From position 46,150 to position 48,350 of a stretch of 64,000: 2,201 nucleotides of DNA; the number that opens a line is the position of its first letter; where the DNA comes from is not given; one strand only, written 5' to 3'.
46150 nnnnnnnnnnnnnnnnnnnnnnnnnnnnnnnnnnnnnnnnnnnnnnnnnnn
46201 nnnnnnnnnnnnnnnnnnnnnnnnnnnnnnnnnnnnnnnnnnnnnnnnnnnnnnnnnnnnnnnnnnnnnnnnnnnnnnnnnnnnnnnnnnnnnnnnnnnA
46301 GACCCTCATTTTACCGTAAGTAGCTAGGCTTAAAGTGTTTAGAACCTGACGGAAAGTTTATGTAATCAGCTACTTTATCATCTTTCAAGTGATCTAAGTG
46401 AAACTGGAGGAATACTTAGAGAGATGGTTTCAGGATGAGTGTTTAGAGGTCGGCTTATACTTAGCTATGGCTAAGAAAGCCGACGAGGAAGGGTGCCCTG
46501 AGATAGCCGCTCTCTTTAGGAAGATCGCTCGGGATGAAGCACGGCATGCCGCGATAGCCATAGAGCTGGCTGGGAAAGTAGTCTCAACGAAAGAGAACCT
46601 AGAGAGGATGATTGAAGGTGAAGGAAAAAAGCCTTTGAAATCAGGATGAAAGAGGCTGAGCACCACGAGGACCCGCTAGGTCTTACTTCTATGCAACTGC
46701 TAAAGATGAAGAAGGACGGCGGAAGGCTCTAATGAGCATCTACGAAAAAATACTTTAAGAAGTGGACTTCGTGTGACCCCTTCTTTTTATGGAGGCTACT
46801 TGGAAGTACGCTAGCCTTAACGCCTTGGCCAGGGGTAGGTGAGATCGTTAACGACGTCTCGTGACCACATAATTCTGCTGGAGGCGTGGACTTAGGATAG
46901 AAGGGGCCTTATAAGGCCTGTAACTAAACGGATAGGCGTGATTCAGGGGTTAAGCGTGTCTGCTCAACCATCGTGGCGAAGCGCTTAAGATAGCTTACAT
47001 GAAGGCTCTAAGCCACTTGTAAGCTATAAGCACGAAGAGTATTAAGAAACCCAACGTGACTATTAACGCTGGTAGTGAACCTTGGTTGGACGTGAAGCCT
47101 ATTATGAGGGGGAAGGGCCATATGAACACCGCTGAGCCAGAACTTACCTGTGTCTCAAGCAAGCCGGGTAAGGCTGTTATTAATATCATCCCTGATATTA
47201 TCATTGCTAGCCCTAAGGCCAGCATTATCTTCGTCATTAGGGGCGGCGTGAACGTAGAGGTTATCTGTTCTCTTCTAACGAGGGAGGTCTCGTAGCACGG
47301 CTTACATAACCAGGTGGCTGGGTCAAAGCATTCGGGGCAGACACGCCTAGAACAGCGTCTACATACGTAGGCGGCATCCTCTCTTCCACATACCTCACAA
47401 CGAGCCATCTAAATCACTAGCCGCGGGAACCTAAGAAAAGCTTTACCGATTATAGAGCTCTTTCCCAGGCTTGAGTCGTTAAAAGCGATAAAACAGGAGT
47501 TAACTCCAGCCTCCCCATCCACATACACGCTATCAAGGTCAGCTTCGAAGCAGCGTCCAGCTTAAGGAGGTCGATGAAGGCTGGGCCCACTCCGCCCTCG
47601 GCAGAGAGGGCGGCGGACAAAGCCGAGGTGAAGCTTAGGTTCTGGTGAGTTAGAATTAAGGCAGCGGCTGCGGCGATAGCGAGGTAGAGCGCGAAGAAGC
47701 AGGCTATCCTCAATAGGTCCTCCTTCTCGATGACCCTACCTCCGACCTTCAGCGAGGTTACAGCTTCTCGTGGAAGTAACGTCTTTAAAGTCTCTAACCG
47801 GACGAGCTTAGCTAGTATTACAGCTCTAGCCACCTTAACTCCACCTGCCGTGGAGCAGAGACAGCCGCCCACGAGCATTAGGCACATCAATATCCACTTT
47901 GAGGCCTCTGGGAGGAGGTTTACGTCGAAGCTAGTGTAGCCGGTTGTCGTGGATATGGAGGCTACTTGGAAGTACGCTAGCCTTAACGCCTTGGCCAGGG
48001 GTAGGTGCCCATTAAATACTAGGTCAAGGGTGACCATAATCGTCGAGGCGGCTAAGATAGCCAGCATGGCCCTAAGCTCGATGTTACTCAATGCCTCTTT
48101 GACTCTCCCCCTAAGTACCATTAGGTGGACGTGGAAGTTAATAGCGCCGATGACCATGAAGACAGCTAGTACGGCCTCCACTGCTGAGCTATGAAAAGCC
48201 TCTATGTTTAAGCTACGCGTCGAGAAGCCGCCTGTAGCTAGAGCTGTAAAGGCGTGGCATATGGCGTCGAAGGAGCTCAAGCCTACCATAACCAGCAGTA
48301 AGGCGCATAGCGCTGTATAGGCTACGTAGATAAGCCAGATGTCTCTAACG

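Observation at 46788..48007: Exact 54-bp duplication of an internal trkH coding segment bracketing a small zinc-ribbon membrane gene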

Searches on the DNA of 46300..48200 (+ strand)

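Call 37: search_rna_families(source=window, start=46300, end=48200, threshold=evalue, max_evalue=1)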
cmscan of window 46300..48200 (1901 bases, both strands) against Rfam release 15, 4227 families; matches with E-value up to 1: 0.
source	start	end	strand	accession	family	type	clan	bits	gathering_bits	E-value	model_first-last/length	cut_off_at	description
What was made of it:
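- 46842..46994 (.): Spacer c between the Zn-ribbon stop and H' (153 bp). It contains the perfect palindrome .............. at 46905-46918. No Rfam match (call 37).
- Tried and rejected: Rfam found nothing (call 37).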

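Call 49: search_dna_similar(query=window:46650-47460:+, collection=plasmids, mode=distant, max_rows=10)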
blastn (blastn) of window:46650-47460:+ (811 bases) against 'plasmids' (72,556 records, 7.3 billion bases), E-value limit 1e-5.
No match.

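Call 50: search_dna_similar(query=window:46650-47460:+, collection=phages, mode=distant, max_rows=10)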
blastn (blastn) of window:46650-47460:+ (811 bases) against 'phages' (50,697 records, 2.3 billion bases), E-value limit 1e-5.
No match.
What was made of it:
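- On Integrated mobile element bounded by att sites: There are no phage or plasmid hits (calls 49, 50).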
